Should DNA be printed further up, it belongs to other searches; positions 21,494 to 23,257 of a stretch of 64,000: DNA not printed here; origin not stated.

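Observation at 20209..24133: M20 amidohydrolase / pre-ATP-grasp + ATP-grasp (PGM1-like) ligase / C45 NTN-hydrolase cluster, a putative small-molecule or peptide tailoring operon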

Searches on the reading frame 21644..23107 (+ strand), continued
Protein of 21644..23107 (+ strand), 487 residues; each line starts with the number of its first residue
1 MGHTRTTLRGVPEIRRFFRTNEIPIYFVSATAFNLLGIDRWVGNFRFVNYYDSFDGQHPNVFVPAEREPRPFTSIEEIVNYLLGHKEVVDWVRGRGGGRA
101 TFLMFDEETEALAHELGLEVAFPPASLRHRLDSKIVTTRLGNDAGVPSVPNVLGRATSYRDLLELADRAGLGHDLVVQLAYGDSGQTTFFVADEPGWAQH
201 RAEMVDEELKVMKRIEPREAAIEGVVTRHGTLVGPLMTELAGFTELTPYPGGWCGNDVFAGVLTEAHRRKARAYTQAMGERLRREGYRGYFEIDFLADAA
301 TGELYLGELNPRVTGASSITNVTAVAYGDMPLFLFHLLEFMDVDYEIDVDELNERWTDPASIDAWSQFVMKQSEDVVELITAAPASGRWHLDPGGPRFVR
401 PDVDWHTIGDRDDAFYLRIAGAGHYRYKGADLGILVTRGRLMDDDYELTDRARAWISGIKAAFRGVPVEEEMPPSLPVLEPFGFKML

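Call 47: get_annotated_region(hit=H12, flank=9000)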
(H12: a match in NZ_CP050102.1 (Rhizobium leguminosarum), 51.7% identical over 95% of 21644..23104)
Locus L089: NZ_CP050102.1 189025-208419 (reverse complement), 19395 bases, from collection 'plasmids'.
description: Rhizobium leguminosarum bv. trifolii strain 9B plasmid pRL9b2, complete sequence
organism: Rhizobium leguminosarum (NCBI taxid 386)
taxonomy: Bacteria; Pseudomonadota; Alphaproteobacteria; Hyphomicrobiales; Rhizobiaceae; Rhizobium; Rhizobium leguminosarum
host: -; source: Trifolium pratense; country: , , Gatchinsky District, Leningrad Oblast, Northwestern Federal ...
typing (MOB-suite, as given by PLSDB): conjugative; relaxase MOBP,MOBP; mating-pair formation MPF_T
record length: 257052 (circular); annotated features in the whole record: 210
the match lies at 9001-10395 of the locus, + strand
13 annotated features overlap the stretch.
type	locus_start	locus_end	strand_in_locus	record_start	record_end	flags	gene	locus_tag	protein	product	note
CDS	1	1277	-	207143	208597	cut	-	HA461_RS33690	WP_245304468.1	radical SAM family RiPP maturation amino acid epimerase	-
CDS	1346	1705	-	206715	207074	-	-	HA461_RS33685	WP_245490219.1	hypothetical protein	-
CDS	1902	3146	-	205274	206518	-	-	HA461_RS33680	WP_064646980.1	Glu/Leu/Phe/Val dehydrogenase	-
CDS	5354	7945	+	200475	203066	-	-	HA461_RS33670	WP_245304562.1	beta-eliminating lyase-related protein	GO:0006520 - amino acid metabolic process [Evidence IEA]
CDS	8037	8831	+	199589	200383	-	-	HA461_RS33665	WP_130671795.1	hypothetical protein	-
CDS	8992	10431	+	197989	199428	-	-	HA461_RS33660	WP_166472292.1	biotin carboxylase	-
CDS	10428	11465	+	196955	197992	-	-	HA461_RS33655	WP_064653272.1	C45 family peptidase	-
CDS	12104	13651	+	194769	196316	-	-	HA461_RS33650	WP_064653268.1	ABC transporter substrate-binding protein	-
CDS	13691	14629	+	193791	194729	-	-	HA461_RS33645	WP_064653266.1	ABC transporter permease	GO:0055085 - transmembrane transport [Evidence IEA]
CDS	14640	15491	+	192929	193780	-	-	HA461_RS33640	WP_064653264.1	ABC transporter permease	-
CDS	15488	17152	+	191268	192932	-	-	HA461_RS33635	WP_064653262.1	ABC transporter ATP-binding protein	-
CDS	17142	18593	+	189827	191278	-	-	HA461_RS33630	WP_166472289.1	amidase family protein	-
CDS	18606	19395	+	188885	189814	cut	-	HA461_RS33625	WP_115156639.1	MurR/RpiR family transcriptional regulator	GO:0006355 - regulation of DNA-templated transcription [Evidence IEA]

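Call 49: search_protein_families(library=ncbifam, proteins=[L088:697-1467:+, L088:1560-2780:+, L088:5658-8669:+, L088:10401-11459:+, L088:13552-15099:+, L088:12137-13213:-, L089:8037-8831:+, L084:4082-5140:+, L084:5213-7966:+], max_evalue=0.00001)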
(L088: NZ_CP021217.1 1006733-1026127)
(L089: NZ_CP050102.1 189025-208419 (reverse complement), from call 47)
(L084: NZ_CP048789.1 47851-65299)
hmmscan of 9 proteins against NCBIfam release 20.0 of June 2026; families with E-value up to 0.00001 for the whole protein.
L088:697-1467:+ (256 aa): 17 families
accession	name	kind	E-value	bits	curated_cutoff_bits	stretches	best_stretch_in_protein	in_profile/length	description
NF003406.0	PRK04761.1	equivalog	5.1e-51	173.3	211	1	2-244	7-244/257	NAD kinase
NF002561.0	PRK02155.1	equivalog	2e-14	53.6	371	1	29-239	62-270/297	NAD kinase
NF003424.0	PRK04885.1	equivalog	7.6e-14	51.5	220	1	29-168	33-171/265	NAD kinase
NF010677.0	PRK14075.1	equivalog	1.1e-13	51.3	260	1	29-169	40-171/257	NAD(+) kinase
NF002731.0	PRK02645.1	equivalog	3.4e-13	49.7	312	1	29-216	55-249/305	NAD(+) kinase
NF002521.0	PRK01911.1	equivalog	3.3e-12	46.4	309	1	29-204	62-234/292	NAD kinase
NF002306.0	PRK01231.1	equivalog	8e-12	44.9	316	1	30-221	65-254/299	NAD(+) kinase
NF002892.0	PRK03372.1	equivalog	5.2e-11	42.4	299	1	24-209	62-245/312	NAD kinase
NF002902.0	PRK03501.1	equivalog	1.9e-10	40.6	219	1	30-167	40-173/266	NAD kinase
NF002984.0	PRK03708.1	equivalog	1.5e-09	37.7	326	0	141-211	161-230/277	NAD(+) kinase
NF002893.0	PRK03378.1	equivalog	2.2e-09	37.1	386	1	31-225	63-254/292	NAD(+) kinase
NF002732.0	PRK02649.1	equivalog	2.6e-09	37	348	1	31-175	68-211/305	NAD(+) kinase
NF010679.0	PRK14077.1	equivalog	6.6e-09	35.5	343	1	30-223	63-242/287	NAD(+) kinase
NF003391.0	PRK04539.1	equivalog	9.5e-09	34.8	470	1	32-207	69-242/296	inorganic polyphosphate/ATP-NAD kinase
NF002255.0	PRK01185.1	subfamily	9.8e-09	34.7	304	0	142-205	155-217/271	NAD(+) kinase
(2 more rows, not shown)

L088:1560-2780:+ (406 aa): 33 families (the best 25 are shown)
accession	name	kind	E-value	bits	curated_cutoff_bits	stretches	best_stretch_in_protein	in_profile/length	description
TIGR01292.1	TRX_reduct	equivalog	2.1e-109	364.9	343.45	1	85-386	2-300/300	thioredoxin-disulfide reductase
NF007614.0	PRK10262.1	equivalog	7.2e-107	357.2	644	1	80-387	3-315/321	thioredoxin-disulfide reductase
TIGR03143.1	AhpF_homolog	hypoth_equivalog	4.3e-66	223.7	687.65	1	86-388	7-310/555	putative alkyl hydroperoxide reductase F subunit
TIGR03140.1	AhpF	equivalog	6.4e-59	199.8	502.9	1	79-383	208-509/515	alkyl hydroperoxide reductase subunit F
TIGR01350.1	lipoamide_DH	equivalog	1.8e-18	66.5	408.8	1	180-379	128-326/461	dihydrolipoyl dehydrogenase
TIGR04018.1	Bthiol_YpdA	hypoth_equivalog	4.8e-14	51.9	339.9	1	158-261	89-189/316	YpdA family putative bacillithiol disulfide reductase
TIGR02053.1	MerA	equivalog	2.8e-13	49.7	454.45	1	151-382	95-328/465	mercury(II) reductase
NF005883.0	PRK07845.1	equivalog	5.8e-13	48.6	479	1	179-380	135-332/466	NAD(P)H-quinone dehydrogenase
NF004776.0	PRK06116.1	equivalog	1.5e-12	47.3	480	1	178-363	126-307/450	glutathione-disulfide reductase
TIGR03385.1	CoA_CoA_reduc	equivalog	1.5e-12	47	578.8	1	182-362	100-284/439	CoA-disulfide reductase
NF003585.0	PRK05249.1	equivalog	2.6e-11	42.8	465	1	178-362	133-314/464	Si-specific NAD(P)(+) transhydrogenase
NF004945.0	PRK06292.2-3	equivalog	5.8e-11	42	494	1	180-361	126-305/457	dihydrolipoyl dehydrogenase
NF009454.0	PRK12814.1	equivalog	1.7e-10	39.9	916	1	80-258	190-358/657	putative NADPH-dependent glutamate synthase small subunit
TIGR01316.1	gltA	equivalog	2e-10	40.1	471.75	1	80-385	130-448/449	NADPH-dependent glutamate synthase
NF009410.0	PRK12771.1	subfamily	2.5e-10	39.6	516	1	220-390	264-449/566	NAD(P)-binding protein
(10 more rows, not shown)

L088:5658-8669:+ (1003 aa): 6 families
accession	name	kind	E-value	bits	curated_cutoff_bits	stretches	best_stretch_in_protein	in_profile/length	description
NF011928.0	PRK15399.1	subfamily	4.2e-69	233.5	968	2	369-594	130-352/713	lysine decarboxylase LdcC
NF011929.0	PRK15400.1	subfamily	3.8e-58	197.4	1056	2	407-593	168-351/714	lysine decarboxylase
NF011603.0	PRK15029.1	equivalog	6.1e-52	176.9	1167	2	408-594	180-370/756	arginine decarboxylase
NF010092.0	PRK13578.1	subfamily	1.5e-50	172.2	794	2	320-587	57-332/720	ornithine decarboxylase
TIGR04301.1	ODC_inducible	exception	2.1e-46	158.5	1310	2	320-587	57-332/719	ornithine decarboxylase SpeF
TIGR04318.1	lacto_ODC_hypo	hypoth_equivalog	2.6e-31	108.7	950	2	406-591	128-318/695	putative ornithine decarboxylase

L088:10401-11459:+ (352 aa): 1 family
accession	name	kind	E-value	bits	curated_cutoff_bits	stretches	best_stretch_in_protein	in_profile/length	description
NF040521.1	C45_proenzyme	subfamily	6.6e-50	170.2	85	1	30-307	12-309/313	C45 family autoproteolytic acyltransferase/hydrolase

L088:13552-15099:+ (515 aa): 11 families
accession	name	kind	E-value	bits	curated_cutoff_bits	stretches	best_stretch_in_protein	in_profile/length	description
NF011942.0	PRK15413.1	equivalog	1.7e-57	195.3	594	1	19-511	8-509/512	glutathione ABC transporter substrate-binding protein GsiB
TIGR02294.1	nickel_nikA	equivalog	3.7e-52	177.5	393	1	66-503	35-491/501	nickel ABC transporter substrate-binding protein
NF011689.0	PRK15109.1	equivalog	4.5e-44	151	560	1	46-502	44-527/547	ABC transporter substrate-binding protein SapA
NF045468.1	Opp5A_nikA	equivalog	1.4e-41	142.5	600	1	35-358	17-322/488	nickel ABC transporter substrate-binding protein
NF043070.1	DppA_dipep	equivalog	2.2e-41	142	1005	1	64-478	58-499/535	dipeptide ABC transporter periplasmic-binding protein DppA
NF011684.0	PRK15104.1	equivalog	2.4e-40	138.8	947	1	46-488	49-514/543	oligopeptide ABC transporter substrate-binding protein OppA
NF045467.1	Opp4A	equivalog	2.1e-34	118.7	650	1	140-503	154-546/556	oligopeptide ABC transporter substrate-binding protein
NF047575.1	opine_bind_CntA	exception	4.6e-32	111.3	800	1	57-502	56-522/535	staphylopine-dependent metal ABC transporter substrate-binding lipoprotein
NF007287.0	PRK09755.1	equivalog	4.9e-30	104.8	1098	1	31-488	28-506/535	ABC transporter substrate-binding protein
TIGR04028.1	SBP_KPN_01854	hypoth_equivalog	1.1e-27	96.9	468.5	1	62-499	26-494/509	TIGR04028 family ABC transporter substrate-binding protein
NF010149.0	PRK13626.1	equivalog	3.7e-07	29.2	476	1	38-205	122-279/552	HTH-type transcriptional regulator SgrR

L088:12137-13213:- (358 aa): 6 families
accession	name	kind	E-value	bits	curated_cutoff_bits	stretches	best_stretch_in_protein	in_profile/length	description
NF033551.1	transpos_IS1182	equivalog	2e-64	218.3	270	2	65-321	235-487/488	IS1182 family transposase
NF033581.1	transpos_IS5_4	equivalog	1.5e-14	54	140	1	15-178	98-223/285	IS5 family transposase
NF033578.1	transpos_IS5_1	equivalog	4.5e-10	39.2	275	0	78-159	258-340/419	IS5 family transposase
NF033593.1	transpos_ISNCY_1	equivalog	9.3e-10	37.7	325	1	55-177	254-376/444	ISNCY family transposase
NF033580.1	transpos_IS5_3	equivalog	1.8e-07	31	110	1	102-181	127-206/258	IS5 family transposase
NF033579.1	transpos_IS5_2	equivalog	3.6e-06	26.6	140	1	102-177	139-212/289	IS5 family transposase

L089:8037-8831:+ (264 aa): 1 family
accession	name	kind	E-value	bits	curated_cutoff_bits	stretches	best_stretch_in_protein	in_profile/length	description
NF005096.0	PRK06524.1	equivalog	8.3e-39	133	684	1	16-134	7-123/493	biotin carboxylase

L084:4082-5140:+ (352 aa): 9 families
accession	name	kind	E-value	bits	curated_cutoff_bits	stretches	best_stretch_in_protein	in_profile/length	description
NF009803.0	PRK13287.1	equivalog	2.1e-18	66.2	406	1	15-241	31-267/333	formamidase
NF033621.1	de_GSH_amidase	exception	4.6e-17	62.2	355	1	53-241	54-245/260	deaminated glutathione amidase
NF043013.1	DeGluthAmidYersProt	equivalog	3.3e-16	59.2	500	1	64-241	67-260/278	deaminated glutathione amidase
NF040852.1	nitrile_Arch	equivalog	3.7e-16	59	500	1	58-245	63-249/262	nitrilase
TIGR03381.1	agmatine_aguB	equivalog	3.8e-15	56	410.25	1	58-181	63-187/279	N-carbamoylputrescine amidase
NF009802.0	PRK13286.1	equivalog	8.8e-15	54.5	427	1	63-240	84-267/345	aliphatic amidase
NF010588.0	PRK13981.1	equivalog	2.8e-09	35.9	479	1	4-225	7-237/546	NAD+ synthase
TIGR00546.1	lnt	equivalog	3.7e-09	36.2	132.9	0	123-166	303-346/395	apolipoprotein N-acyltransferase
NF007757.0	PRK10438.1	equivalog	8.5e-06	25.2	249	0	59-238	59-237/256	amidohydrolase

L084:5213-7966:+ (917 aa): 6 families
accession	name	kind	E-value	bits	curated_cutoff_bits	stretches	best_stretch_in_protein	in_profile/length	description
NF011928.0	PRK15399.1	subfamily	1.3e-64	218.7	968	2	287-517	128-355/713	lysine decarboxylase LdcC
NF011929.0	PRK15400.1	subfamily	1.9e-57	195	1056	2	225-515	61-353/714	lysine decarboxylase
NF011603.0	PRK15029.1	equivalog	1.2e-52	179.3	1167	2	283-515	135-371/756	arginine decarboxylase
NF010092.0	PRK13578.1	subfamily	4.6e-48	164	794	2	283-507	103-332/720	ornithine decarboxylase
TIGR04301.1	ODC_inducible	exception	1.8e-44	152.1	1310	2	286-506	106-331/719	ornithine decarboxylase SpeF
TIGR04318.1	lacto_ODC_hypo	hypoth_equivalog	6.8e-30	104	950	2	250-510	52-317/695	putative ornithine decarboxylase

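Call 56: find_homologous_proteins(query=L082:9010-10461:+)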
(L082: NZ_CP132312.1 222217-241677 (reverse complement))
Query L082:9010-10461:+ (484 aa): 6558 proteins with E <= 0.001 among 8000 candidates; the best 120 are listed.
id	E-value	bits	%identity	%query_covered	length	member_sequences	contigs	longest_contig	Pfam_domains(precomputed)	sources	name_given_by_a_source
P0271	0.0e+0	1100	98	100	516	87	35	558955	-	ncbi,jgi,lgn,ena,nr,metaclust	ncbi:biotin carboxylase [Shinella sp. DD12]|jgi:biotin carboxylase|nr:biotin carboxylase [Shinella s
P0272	0.0e+0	1031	91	100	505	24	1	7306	-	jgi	-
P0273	0.0e+0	1010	88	100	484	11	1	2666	-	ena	-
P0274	2.9e-293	991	87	100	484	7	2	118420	-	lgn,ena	-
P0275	1.1e-291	986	85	100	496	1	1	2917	-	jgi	jgi:D-alanine-D-alanine ligase-like ATP-grasp enzyme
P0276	1.1e-290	982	86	100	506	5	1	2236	-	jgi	jgi:D-alanine-D-alanine ligase-like ATP-grasp enzyme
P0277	4.7e-290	980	86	100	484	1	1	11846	-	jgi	jgi:D-alanine-D-alanine ligase-like ATP-grasp enzyme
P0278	1.4e-287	972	85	100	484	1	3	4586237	-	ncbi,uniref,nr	ncbi:biotin carboxylase-like protein [Variibacter gotjawalensis]|uniref:Biotin carboxylase-like prot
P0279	7.8e-287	970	85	100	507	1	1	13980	-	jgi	jgi:hypothetical protein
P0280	1.1e-280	949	82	100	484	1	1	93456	-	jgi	jgi:D-alanine-D-alanine ligase-like ATP-grasp enzyme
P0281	3.2e-280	948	83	100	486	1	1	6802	-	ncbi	-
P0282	1.1e-279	946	82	100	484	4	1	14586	-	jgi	jgi:biotin carboxylase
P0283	2.8e-278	941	82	100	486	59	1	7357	-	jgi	jgi:D-alanine-D-alanine ligase-like ATP-grasp enzyme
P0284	2.0e-277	939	82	100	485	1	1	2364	-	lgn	-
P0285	2.9e-277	938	81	100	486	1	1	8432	-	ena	-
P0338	1.9e-251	853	75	100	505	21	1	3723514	-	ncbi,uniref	ncbi:biotin carboxylase [Cupriavidus basilensis]|uniref:biotin carboxylase n=1 Tax=Cupriavidus basil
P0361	3.5e-248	842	74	100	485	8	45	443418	-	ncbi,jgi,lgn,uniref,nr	ncbi:biotin carboxylase [Bradyrhizobium sp. BR13661]|jgi:D-alanine-D-alanine ligase-like ATP-grasp e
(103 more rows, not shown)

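Call 57: find_encoding_contigs(protein=P0278, flank=9000, max_places=1)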
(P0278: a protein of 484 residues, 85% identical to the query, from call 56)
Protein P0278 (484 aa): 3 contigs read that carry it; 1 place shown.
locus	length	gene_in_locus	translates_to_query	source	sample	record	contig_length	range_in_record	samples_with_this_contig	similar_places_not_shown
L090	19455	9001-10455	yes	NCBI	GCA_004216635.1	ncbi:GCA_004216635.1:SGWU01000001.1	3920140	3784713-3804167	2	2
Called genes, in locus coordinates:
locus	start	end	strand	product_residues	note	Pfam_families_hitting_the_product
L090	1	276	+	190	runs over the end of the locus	PF05229:SCPU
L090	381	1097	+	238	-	PF00345:PapD_N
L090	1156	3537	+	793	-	PF00577:Usher, PF13953:PapC_C (faint)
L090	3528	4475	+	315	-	PF05229:SCPU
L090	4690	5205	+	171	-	-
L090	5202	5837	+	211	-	PF13328:HD_4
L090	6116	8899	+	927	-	PF01276:OKR_DC_1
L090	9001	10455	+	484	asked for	-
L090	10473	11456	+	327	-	PF03417:AAT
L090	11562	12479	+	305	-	PF00795:CN_hydrolase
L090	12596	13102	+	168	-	-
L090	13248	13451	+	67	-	-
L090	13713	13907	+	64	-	-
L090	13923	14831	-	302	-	PF01418:HTH_6, PF01380:SIS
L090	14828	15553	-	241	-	PF00702:Hydrolase, PF13344:Hydrolase_6, PF13242:Hydrolase_like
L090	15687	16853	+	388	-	PF00005:ABC_tran, PF13304:AAA_21 (faint), PF08402:TOBE_2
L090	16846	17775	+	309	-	PF00528:BPD_transp_1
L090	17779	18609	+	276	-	PF00528:BPD_transp_1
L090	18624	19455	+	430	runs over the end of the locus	PF01547:SBP_bac_1, PF13416:SBP_bac_8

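Call 58: find_encoding_contigs(protein=P0338, flank=9000, max_places=1)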
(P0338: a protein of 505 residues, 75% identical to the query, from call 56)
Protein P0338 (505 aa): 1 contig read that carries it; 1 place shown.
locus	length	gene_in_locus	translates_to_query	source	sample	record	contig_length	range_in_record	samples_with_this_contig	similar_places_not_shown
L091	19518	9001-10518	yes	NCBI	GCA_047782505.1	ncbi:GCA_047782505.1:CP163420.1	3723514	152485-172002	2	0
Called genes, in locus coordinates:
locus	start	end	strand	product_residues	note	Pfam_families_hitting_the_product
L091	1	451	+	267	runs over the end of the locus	PF06182:ABC2_membrane_6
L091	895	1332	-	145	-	-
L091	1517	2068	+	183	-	PF07363:DUF1484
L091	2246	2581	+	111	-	PF07363:DUF1484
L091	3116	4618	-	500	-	PF00392:GntR, PF00155:Aminotran_1_2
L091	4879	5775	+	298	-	PF00795:CN_hydrolase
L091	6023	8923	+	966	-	PF01276:OKR_DC_1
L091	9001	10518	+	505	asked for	-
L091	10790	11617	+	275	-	PF03417:AAT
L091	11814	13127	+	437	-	PF00375:SDF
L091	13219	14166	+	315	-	PF00497:SBP_bac_3, PF09084:NMT1 (weak)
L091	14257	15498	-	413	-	PF06850:PHB_depo_C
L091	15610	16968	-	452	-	PF00072:Response_reg, PF00158:Sigma54_activat, PF13191:AAA_16 (weak), PF14532:Sigma54_activ_2, PF07728:AAA_5 (weak), PF25601:AAA_lid_14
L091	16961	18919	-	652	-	PF02743:dCache_1, PF00512:HisKA (weak), PF02518:HATPase_c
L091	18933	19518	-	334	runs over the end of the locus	PF02322:Cyt_bd_oxida_II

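Call 59: find_encoding_contigs(protein=P0361, flank=9000, max_places=1)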
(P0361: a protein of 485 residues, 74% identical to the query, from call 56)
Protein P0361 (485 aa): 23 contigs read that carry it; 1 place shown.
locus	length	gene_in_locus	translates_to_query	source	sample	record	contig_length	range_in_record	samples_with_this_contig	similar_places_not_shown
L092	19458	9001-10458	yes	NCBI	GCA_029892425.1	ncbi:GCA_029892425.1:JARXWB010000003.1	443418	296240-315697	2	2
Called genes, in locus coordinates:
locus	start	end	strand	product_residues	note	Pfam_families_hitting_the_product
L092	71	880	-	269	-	PF05013:FGase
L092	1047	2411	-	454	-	PF22429:HutF_N, PF01979:Amidohydro_1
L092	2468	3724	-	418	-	PF01979:Amidohydro_1, PF07969:Amidohydro_3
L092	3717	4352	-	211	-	PF05962:HutD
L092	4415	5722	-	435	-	PF01175:Urocanase, PF17392:Urocanase_C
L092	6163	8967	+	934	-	PF01276:OKR_DC_1, PF01212:Beta_elim_lyase (weak), PF01276:OKR_DC_1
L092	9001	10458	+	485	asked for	-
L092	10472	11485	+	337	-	PF03417:AAT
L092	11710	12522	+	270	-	-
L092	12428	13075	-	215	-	PF02589:LUD_dom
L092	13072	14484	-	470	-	PF02589:LUD_dom, PF13183:Fer4_8, PF12838:Fer4_7 (faint), PF13534:Fer4_17 (weak), PF11870:LutB_C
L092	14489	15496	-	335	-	PF02754:CCG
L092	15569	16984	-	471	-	PF02233:PNTB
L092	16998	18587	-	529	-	PF05222:AlaDh_PNT_N, PF01262:AlaDh_PNT_C, PF12769:PNTB_4TM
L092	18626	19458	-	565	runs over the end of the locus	PF02652:Lactate_perm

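Call 60: search_protein_families(library=pfam, proteins=[P0191, P0121, P0125, P0111, P0128, P0139], max_evalue=0.001)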
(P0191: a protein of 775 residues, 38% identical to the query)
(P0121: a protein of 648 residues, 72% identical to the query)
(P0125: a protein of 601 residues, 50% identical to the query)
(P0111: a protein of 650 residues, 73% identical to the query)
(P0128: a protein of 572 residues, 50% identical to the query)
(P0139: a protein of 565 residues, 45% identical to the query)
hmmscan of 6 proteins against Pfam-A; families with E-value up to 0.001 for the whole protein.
P0191 (775 aa): 0 families

P0121 (648 aa): 0 families

P0125 (601 aa): 1 family
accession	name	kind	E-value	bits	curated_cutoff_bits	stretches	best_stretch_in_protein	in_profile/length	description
PF02786.22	CPSase_L_D2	-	0.0004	20.4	19.8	0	403-443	152-192/211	Carbamoyl-phosphate synthase L chain, ATP binding domain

P0111 (650 aa): 0 families

P0128 (572 aa): 0 families

P0139 (565 aa): 0 families
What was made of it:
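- On Biotin carboxylase (functional class): None of six longer homologues tested has a fused domain known to Pfam (call 60).
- Tried and rejected: Looking for domain fusions in longer homologues: none recognisable (call 60).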

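Call 70: find_homologous_proteins(query=A4)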
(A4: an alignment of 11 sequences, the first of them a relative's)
Query A4 (11 sequences) (506 aa, profile of the alignment): 2244 proteins with E <= 0.001 among 8000 candidates; the best 120 are listed.
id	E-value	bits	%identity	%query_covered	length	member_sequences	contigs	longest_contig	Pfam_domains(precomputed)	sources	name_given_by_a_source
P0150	2.5e-204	698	42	96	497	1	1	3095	-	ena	-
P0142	4.7e-203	694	47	97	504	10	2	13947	-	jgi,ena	jgi:hypothetical protein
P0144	7.7e-202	690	100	100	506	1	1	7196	-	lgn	-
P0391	3.1e-197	674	49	97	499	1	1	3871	-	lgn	-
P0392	2.2e-196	672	43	97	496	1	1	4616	-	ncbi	-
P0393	6.5e-196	670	45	96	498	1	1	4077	-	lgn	-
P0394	3.4e-194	664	47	96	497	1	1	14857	-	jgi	jgi:hypothetical protein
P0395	4.4e-194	664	49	97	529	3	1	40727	-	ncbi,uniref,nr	ncbi:hypothetical protein [uncultured Shewanella sp.]|uniref:hypothetical protein n=1 Tax=uncultured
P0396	1.3e-193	662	45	97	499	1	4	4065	-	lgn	-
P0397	1.5e-193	662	44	97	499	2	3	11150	-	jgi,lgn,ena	-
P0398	4.3e-193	661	46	96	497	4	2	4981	-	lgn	-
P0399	4.4e-193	661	46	97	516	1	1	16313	-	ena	-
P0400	5.3e-193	660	46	96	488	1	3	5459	-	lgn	-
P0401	5.4e-193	660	47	96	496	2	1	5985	-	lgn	-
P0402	6.3e-193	660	46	97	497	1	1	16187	-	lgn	-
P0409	1.2e-191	656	48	97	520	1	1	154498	-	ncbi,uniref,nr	ncbi:hypothetical protein [uncultured Shewanella sp.]|uniref:hypothetical protein n=1 Tax=uncultured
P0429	1.0e-189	650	48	96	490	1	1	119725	-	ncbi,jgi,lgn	ncbi:MAG: hypothetical protein WC742_11145 [Gallionellaceae bacterium]|jgi:hypothetical protein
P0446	3.5e-188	644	40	94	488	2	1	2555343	-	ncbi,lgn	-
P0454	1.3e-187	643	43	95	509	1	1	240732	-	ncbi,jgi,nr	ncbi:biotin carboxylase [bacterium]|jgi:hypothetical protein|nr:biotin carboxylase [bacterium]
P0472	3.5e-186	638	42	97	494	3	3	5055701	-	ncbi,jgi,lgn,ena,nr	ncbi:MAG: acetyl-CoA carboxylase [Osedax symbiont Rs1]|nr:MAG: acetyl-CoA carboxylase [Osedax symbio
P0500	8.6e-185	633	42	95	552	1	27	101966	PF02786.23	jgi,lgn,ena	-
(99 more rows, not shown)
